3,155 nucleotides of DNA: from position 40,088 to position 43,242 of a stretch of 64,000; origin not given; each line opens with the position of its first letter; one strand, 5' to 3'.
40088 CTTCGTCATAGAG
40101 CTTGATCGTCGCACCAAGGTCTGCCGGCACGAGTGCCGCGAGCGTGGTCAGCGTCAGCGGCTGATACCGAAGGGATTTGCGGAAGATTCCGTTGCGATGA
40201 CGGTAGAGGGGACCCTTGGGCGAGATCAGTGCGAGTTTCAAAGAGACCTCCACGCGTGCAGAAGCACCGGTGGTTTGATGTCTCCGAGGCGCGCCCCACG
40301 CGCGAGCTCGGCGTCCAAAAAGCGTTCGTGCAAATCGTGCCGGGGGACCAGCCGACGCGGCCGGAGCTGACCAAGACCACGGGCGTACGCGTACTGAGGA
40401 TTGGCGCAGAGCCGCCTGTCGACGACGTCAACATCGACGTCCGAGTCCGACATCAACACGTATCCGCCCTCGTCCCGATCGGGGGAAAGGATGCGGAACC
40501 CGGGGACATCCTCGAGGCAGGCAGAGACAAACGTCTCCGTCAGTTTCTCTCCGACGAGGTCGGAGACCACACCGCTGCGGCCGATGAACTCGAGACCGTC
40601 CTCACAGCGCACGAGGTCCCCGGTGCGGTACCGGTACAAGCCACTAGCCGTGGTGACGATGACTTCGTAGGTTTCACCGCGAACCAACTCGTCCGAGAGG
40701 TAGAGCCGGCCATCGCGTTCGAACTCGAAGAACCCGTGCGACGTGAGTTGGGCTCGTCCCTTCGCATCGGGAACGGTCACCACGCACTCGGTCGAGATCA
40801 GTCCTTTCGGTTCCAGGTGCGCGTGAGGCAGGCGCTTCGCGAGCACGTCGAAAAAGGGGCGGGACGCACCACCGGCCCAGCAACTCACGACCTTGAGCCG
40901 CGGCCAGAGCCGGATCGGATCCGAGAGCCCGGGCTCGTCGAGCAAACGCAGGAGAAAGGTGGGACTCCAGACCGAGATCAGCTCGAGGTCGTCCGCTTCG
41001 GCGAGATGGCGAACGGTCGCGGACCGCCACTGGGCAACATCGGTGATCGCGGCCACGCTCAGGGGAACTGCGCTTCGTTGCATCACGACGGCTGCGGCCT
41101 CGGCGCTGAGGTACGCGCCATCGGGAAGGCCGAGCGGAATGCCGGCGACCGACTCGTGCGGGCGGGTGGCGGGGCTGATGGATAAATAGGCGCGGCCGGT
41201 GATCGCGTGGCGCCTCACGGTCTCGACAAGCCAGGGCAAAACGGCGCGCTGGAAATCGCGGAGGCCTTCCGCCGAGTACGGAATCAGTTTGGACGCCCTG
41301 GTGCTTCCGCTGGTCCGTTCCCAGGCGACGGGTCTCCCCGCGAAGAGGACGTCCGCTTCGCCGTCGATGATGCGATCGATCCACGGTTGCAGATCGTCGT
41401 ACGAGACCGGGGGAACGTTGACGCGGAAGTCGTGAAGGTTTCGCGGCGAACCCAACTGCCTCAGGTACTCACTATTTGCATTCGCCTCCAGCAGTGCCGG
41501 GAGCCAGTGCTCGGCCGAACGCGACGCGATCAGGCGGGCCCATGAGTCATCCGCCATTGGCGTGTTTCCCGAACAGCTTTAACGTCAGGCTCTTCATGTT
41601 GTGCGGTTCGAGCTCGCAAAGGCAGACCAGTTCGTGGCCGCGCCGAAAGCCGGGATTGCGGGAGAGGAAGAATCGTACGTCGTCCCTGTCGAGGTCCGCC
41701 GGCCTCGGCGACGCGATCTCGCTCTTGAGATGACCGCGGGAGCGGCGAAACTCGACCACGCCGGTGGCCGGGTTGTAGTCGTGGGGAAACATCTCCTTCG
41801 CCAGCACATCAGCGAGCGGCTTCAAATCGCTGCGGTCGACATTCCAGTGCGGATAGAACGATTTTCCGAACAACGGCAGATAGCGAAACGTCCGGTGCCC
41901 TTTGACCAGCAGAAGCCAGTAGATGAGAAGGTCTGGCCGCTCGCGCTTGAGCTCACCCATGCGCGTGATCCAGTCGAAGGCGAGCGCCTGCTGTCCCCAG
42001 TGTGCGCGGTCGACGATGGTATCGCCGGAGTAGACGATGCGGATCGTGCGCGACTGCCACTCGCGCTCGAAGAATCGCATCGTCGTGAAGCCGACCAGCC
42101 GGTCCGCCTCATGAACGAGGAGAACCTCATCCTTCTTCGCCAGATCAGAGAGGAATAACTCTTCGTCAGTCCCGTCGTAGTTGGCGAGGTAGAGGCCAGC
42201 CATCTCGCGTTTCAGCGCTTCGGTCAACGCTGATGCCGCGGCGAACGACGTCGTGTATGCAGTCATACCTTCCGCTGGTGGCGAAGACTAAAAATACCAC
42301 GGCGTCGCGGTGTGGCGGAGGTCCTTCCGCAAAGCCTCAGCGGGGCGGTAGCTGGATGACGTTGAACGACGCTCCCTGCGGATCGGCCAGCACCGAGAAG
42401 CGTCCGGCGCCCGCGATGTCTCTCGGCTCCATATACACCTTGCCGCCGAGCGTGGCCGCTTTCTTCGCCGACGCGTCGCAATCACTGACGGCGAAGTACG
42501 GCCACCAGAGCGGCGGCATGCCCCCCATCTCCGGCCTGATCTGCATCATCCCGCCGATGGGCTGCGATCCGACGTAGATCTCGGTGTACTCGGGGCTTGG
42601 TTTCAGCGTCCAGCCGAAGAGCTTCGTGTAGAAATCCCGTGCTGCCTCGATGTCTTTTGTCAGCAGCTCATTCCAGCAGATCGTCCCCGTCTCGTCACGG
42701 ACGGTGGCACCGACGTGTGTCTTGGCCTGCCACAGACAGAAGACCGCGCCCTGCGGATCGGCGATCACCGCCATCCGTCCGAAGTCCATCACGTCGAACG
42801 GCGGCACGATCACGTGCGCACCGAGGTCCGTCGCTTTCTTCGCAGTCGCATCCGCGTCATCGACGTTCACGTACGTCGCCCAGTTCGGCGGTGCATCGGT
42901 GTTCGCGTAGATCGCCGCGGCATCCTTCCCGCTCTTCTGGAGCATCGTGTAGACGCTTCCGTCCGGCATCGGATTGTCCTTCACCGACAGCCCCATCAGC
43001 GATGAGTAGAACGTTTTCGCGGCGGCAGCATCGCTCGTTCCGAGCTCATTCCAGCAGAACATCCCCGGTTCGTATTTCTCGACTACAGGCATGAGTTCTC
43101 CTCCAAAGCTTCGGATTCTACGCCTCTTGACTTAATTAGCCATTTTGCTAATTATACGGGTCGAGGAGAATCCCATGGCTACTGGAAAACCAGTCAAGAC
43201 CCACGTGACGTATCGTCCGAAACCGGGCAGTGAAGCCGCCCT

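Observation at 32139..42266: Ten-gene overlapping operon with four tandem B12-radical-SAM paralogs, GH3 adenylase, two GNAT-like acyltransferases and a desaturase: uncharacterised lipid/N-acyl-amide pathway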

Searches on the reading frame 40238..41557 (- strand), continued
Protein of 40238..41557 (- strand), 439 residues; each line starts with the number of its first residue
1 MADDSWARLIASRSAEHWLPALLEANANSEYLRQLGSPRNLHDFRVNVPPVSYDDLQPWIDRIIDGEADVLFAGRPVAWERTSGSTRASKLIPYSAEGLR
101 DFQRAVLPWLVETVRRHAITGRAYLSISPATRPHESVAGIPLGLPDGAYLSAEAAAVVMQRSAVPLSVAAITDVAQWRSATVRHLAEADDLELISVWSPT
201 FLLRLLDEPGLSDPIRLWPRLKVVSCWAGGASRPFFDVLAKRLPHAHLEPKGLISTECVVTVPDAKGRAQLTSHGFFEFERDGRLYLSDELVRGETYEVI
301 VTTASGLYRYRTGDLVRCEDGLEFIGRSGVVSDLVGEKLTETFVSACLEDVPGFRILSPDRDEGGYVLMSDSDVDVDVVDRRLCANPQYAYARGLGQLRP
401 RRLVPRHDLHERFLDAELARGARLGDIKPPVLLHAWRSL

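Call 75: search_protein_families(library=pfam, proteins=[L037:5221-6288:+, L037:6313-7860:+, L037:8015-8836:+, L037:8833-10419:+, L037:10416-11744:+, L037:11737-12900:+, L037:13027-13998:+, L037:14010-14654:+, L035:21070-22383:-, L035:10310-11068:+], max_evalue=0.001)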
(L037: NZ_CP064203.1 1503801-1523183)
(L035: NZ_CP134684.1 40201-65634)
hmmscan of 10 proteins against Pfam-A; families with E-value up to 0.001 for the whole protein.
L037:5221-6288:+ (355 aa): 5 families
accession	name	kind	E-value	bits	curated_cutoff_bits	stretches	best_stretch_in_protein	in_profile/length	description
PF13437.12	HlyD_3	-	1.3e-17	64.9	22.2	1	225-335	1-96/106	HlyD family secretion protein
PF16576.10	HlyD_D23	-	2.1e-16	60.3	30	1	168-301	59-186/214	Barrel-sandwich domain of CusB or HlyD membrane-fusion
PF00529.27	CusB_dom_1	-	1.2e-14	54.8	26.5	1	56-352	3-88/89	Cation efflux system protein CusB domain 1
PF13533.13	Biotin_lipoyl_2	-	1.3e-09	38.1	29.8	1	62-91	3-32/32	Biotin-lipoyl like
PF00364.28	Biotin_lipoyl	-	0.00034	20.8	22.1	0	222-254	41-73/73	Biotin-requiring enzyme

L037:6313-7860:+ (515 aa): 1 family
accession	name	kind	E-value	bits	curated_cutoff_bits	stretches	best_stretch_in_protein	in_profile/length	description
PF07690.21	MFS_1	-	2.5e-44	152.1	33.4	1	24-417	2-346/347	Major Facilitator Superfamily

L037:8015-8836:+ (273 aa): 0 families

L037:8833-10419:+ (528 aa): 2 families
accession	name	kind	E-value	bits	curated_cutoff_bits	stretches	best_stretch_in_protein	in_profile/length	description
PF03321.19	GH3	-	2.9e-34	119.1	23.6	1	24-310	3-303/304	GH3 family N-terminal domain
PF23571.1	GH3_M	-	1.3e-16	60.9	23.6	1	331-401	1-75/75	GH3 family central domain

L037:10416-11744:+ (442 aa): 1 family
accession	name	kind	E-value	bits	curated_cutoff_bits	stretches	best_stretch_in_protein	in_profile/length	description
PF02321.23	OEP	-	1.8e-46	158.7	22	2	242-407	1-169/187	Outer membrane efflux protein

L037:11737-12900:+ (387 aa): 0 families

L037:13027-13998:+ (323 aa): 1 family
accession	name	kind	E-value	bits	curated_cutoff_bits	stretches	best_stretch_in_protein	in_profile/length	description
PF01975.23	SurE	-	2.2e-34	119.3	22.1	1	24-236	1-172/189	Survival protein SurE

L037:14010-14654:+ (214 aa): 0 families

L035:21070-22383:- (437 aa): 2 families
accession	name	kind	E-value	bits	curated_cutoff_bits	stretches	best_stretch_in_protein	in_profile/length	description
PF04055.27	Radical_SAM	-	5.8e-15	56.3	29.5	1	168-324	4-166/166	Radical SAM superfamily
PF02310.24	B12-binding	-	8e-07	29.4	32.1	1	27-122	14-119/121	B12 binding domain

L035:10310-11068:+ (252 aa): 0 families

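Call 79: search_solved_structures(query=window:40238-41557:-, max_evalue=0.01, show_alignments=1)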
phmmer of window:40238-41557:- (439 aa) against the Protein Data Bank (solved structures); distinct sequences matched with E-value up to 0.01: 10.
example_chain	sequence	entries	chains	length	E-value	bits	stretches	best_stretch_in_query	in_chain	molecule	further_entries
6avh_A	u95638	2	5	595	4e-16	62.2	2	18-100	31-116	GH3.15 acyl acid amido synthetase | AtGH3.15 acyl acid amido synthetase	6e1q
7dk8_A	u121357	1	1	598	3.1e-13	52.7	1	16-97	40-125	Probable indole-3-acetic acid-amido synthetase GH3.8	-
4b2g_A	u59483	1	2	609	3.6e-12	49.2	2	15-99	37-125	GH3-1 AUXIN CONJUGATING ENZYME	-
6oms_A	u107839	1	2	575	1.7e-11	47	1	17-100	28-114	4-substituted benzoates-glutamate ligase GH3.12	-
4epm_A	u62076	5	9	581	1.7e-11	46.9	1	17-100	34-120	4-substituted benzoates-glutamate ligase GH3.12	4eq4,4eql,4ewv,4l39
7vka_A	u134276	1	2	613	1.2e-10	44.2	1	19-99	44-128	Indole-3-acetic acid-amido synthetase GH3.6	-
9fwd_A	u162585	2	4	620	1.2e-10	44.2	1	19-99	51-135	Indole-3-acetic acid-amido synthetase GH3.6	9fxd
5kod_A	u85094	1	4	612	1.6e-10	43.8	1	19-99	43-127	Indole-3-acetic acid-amido synthetase GH3.5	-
5ech_A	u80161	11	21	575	1.4e-09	40.7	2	19-102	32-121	Jasmonic acid-amido synthetase JAR1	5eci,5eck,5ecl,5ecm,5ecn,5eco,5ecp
4epl_A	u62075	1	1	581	1.4e-09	40.6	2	19-102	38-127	Jasmonic acid-amido synthetase JAR1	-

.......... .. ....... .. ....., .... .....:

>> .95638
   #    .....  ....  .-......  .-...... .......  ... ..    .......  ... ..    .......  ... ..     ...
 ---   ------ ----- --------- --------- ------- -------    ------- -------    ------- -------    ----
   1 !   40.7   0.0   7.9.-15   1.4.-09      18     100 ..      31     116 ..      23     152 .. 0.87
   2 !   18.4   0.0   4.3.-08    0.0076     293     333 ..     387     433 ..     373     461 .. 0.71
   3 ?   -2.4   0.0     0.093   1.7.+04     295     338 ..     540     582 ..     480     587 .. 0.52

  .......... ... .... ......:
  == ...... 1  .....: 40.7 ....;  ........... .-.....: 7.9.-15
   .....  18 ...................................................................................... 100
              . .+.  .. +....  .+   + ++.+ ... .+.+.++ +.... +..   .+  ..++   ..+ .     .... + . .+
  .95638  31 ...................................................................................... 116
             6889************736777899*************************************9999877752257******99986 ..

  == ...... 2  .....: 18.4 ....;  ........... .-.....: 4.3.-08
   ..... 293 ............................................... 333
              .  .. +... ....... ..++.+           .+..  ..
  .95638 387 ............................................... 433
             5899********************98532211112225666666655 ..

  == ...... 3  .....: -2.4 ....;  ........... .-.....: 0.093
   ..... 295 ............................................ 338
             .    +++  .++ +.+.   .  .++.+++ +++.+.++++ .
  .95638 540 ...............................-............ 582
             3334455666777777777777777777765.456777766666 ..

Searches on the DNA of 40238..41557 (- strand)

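Call 71: search_dna_similar(query=L035:11217-23312:+, collection=ecoli_genomes, mode=near, max_rows=10)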
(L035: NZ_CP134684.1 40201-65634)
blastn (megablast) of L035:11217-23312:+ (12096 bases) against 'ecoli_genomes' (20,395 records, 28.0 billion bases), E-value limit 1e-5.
No match.

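Call 72: search_dna_similar(query=L035:11217-23312:+, collection=plasmids, mode=near, max_rows=15)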
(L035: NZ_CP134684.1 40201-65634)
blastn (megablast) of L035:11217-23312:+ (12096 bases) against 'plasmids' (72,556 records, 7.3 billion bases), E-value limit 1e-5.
Records with a match: 1; places in all: 1; records where one place covers at least 80% of the query: 1.
Best place of each record, by identity: >=99% 1.
By first word of the organism name: Citrobacter 1.
By predicted mobility (MOB-suite, as given by PLSDB): mobilizable 1.
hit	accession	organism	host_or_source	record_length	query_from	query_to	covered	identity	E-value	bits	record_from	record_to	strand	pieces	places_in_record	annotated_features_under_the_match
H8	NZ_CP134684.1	Citrobacter portucalensis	Larus michahellis,bacteria,cloaca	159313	1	12096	100%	100.0%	0e+0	22338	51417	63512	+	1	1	GH3 auxin-responsive promoter family protein | radical SAM protein (x5) | N-acetyltransferase | fatty acid desaturase | hypothetical protein (x2) | and 1 other names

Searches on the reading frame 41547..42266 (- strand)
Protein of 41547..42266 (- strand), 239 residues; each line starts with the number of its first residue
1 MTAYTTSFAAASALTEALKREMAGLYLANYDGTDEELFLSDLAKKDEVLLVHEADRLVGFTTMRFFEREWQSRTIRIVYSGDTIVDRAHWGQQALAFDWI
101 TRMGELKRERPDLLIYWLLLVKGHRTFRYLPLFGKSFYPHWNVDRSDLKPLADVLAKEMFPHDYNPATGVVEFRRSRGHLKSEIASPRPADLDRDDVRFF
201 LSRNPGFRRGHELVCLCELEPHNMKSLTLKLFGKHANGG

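Call 5: search_protein_families(library=pfam, proteins=[window:41547-42266:-], max_evalue=0.01)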
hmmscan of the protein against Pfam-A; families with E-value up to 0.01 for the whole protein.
window:41547-42266:- (239 aa): 0 families

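Call 6: search_protein_families(library=ncbifam, proteins=[window:41547-42266:-], max_evalue=0.01)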
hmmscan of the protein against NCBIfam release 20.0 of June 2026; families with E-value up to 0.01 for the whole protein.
window:41547-42266:- (239 aa): 0 families

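Call 19: find_homologous_proteins(query=window:41547-42266:-)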
Query window:41547-42266:- (239 aa): 1478 proteins with E <= 0.001 among 2824 candidates; the best 120 are listed.
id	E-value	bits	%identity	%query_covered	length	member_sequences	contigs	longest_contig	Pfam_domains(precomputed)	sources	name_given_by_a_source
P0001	7.1e-161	551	100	100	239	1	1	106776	-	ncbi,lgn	-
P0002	2.2e-141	487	87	100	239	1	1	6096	-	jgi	jgi:hypothetical protein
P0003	9.8e-127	439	78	100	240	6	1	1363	-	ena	-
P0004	9.1e-126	436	78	98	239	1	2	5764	-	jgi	jgi:hypothetical protein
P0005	6.9e-123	427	78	99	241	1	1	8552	-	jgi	jgi:hypothetical protein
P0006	8.0e-123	427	76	100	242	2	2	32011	-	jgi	-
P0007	7.4e-121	420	76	99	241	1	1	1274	-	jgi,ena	-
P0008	2.0e-120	419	77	97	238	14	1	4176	-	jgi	jgi:hypothetical protein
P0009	7.5e-120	417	76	97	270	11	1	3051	-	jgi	jgi:hypothetical protein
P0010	1.3e-119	416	77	98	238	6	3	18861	-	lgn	-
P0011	2.2e-119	415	74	100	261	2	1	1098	-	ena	-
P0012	2.7e-119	415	76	99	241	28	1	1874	-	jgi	jgi:hypothetical protein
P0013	3.4e-119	415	75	97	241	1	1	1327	-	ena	-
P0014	3.6e-119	415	75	100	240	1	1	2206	-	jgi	jgi:hypothetical protein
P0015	4.9e-119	414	76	99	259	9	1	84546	-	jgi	jgi:hypothetical protein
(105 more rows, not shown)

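Call 21: find_encoding_contigs(protein=P0001, flank=2000, max_places=2)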
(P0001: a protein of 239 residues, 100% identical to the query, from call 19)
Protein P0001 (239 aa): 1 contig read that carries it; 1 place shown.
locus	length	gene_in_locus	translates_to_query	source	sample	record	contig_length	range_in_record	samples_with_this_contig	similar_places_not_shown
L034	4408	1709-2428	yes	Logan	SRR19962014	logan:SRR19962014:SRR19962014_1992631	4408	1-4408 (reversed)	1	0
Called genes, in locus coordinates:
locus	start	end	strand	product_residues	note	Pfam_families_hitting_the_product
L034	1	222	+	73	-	?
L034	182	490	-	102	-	PF12802:MarR_2 (weak), PF12840:HTH_20 (weak)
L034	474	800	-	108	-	-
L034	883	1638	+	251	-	PF00903:Glyoxalase, PF18029:Glyoxalase_6, PF00903:Glyoxalase, PF18029:Glyoxalase_6 (weak), PF22677:Ble-like_N (weak)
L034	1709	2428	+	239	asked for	-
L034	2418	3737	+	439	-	PF03321:GH3, PF23571:GH3_M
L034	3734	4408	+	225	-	?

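Call 23: search_solved_structures(query=A1, max_evalue=10)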
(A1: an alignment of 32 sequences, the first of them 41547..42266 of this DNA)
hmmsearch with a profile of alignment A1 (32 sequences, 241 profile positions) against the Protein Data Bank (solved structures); distinct sequences matched with E-value up to 10: 0.

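Call 30: predict_structure(alignment_id=A1)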
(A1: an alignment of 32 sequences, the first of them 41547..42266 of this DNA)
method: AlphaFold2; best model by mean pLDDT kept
length: 239 residues; sequences in the alignment: 32
mean_pLDDT: 92.1   pTM: 0.88
mean pLDDT of the five models: 92.1, 91.1, 90.9, 90.4, 88.9
residues with pLDDT >= 90: 187; 70-90: 44; 50-70: 4; < 50: 4
segments of 3 or more residues with pLDDT < 50: 237-239
pLDDT, mean of each block of 10 residues (from residue 1): 85 98 94 95 97 93 97 97 82 89 95 96 88 92 97 98 97 91 89 94 94 96 92 64
secondary structure, 60 per line:
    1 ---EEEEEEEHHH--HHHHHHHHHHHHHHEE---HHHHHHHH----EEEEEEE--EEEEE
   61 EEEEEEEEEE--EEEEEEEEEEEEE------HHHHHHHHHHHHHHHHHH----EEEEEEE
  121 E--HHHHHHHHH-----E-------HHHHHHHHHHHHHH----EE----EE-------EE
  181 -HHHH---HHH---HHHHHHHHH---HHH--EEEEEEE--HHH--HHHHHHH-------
elements in order: E4-10 H16-29 H35-42 E47-53 E56-70 E73-85 H92-109 E114-121 H124-132 H146-159 H182-185 H195-203 E212-218 H226-232

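Call 33: fold_search(model_id=the predicted structure, library=pdb)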
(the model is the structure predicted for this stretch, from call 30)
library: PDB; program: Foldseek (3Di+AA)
matches with E <= 10: 1179; with E <= 0.001: 160
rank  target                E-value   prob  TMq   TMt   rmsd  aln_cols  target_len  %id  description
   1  5us1_J                1.1e-06  1.00  0.41  0.53   3.7       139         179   14  Crystal structure of aminoglycoside acetyltransferase AAC(2')-Ia in complex with N2'-acetylgentamicin C1A and coenzyme (released 2017-03-15)
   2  5us1_B                1.2e-06  1.00  0.40  0.52   3.8       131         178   14  Crystal structure of aminoglycoside acetyltransferase AAC(2')-Ia in complex with N2'-acetylgentamicin C1A and coenzyme (released 2017-03-15)
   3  6vta_B                1.7e-06  1.00  0.39  0.50   3.9       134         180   13  Aminoglycoside N-2'-Acetyltransferase-Ia [AAC(2')-Ia] in complex with amikacin and acetyl-CoA (released 2021-06-02)
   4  5us1_F                1.9e-06  1.00  0.41  0.54   3.0       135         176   14  Crystal structure of aminoglycoside acetyltransferase AAC(2')-Ia in complex with N2'-acetylgentamicin C1A and coenzyme (released 2017-03-15)
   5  5us1_C                2.8e-06  1.00  0.41  0.51   4.0       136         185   13  Crystal structure of aminoglycoside acetyltransferase AAC(2')-Ia in complex with N2'-acetylgentamicin C1A and coenzyme (released 2017-03-15)
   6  6vou_B                4.0e-06  1.00  0.38  0.50   4.6       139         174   14  Aminoglycoside N-2'-Acetyltransferase-Ia [AAC(2')-Ia] in complex with acetylated-plazomicin and CoA (released 2021-06-02)
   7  5us1_E                5.1e-06  1.00  0.39  0.49   4.0       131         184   14  Crystal structure of aminoglycoside acetyltransferase AAC(2')-Ia in complex with N2'-acetylgentamicin C1A and coenzyme (released 2017-03-15)
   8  6vr3_B                5.4e-06  1.00  0.41  0.53   3.8       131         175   13  Aminoglycoside N-2'-Acetyltransferase-Ia [AAC(2')-Ia] in complex with acetylated-netilmicin and CoA (released 2021-06-02)
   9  5us1_D                5.7e-06  1.00  0.42  0.55   3.9       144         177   14  Crystal structure of aminoglycoside acetyltransferase AAC(2')-Ia in complex with N2'-acetylgentamicin C1A and coenzyme (released 2017-03-15)
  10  7jzs                  5.7e-06  1.00  0.42  0.53   4.1       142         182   14  Aminoglycoside N-2'-Acetyltransferase-Ia [AAC(2')-Ia] in complex with CoA (released 2021-06-02)
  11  6vta_A                6.1e-06  1.00  0.43  0.55   3.2       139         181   13  Aminoglycoside N-2'-Acetyltransferase-Ia [AAC(2')-Ia] in complex with amikacin and acetyl-CoA (released 2021-06-02)
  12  2hv2_C                6.5e-06  1.00  0.42  0.27   9.4       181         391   12  Crystal Structure of Conserved Protein of Unknown Function from Enterococcus faecalis V583 at 2.4 A Resolution, Probab (released 2006-08-29)
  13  2hv2_F                6.5e-06  1.00  0.42  0.27   9.4       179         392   12  Crystal Structure of Conserved Protein of Unknown Function from Enterococcus faecalis V583 at 2.4 A Resolution, Probab (released 2006-08-29)
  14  5us1_A                7.7e-06  1.00  0.42  0.52   3.2       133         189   14  Crystal structure of aminoglycoside acetyltransferase AAC(2')-Ia in complex with N2'-acetylgentamicin C1A and coenzyme (released 2017-03-15)
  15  6vr2_B                8.2e-06  1.00  0.40  0.52   4.0       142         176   13  Aminoglycoside N-2'-Acetyltransferase-Ia [AAC(2')-Ia] in complex with acetylated-tobramycin and CoA (released 2021-06-02)
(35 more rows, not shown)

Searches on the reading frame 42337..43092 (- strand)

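Call 16: search_protein_families(library=pfam, proteins=[window:42337-43092:-], max_evalue=0.01)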
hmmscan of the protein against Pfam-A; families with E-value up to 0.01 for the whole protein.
window:42337-43092:- (251 aa): 3 families
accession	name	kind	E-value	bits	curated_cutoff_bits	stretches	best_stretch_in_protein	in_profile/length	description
PF00903.31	Glyoxalase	-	7.8e-20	71.9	20.6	2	17-119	7-120/121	Glyoxalase/Bleomycin resistance protein/Dioxygenase superfamily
PF18029.7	Glyoxalase_6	-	1.3e-18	68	23.6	2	19-120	6-105/106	Glyoxalase-like domain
PF22677.2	Ble-like_N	-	7.4e-11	42.1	24.5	1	138-171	2-37/41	Bleomycin resistance protein-like N-terminal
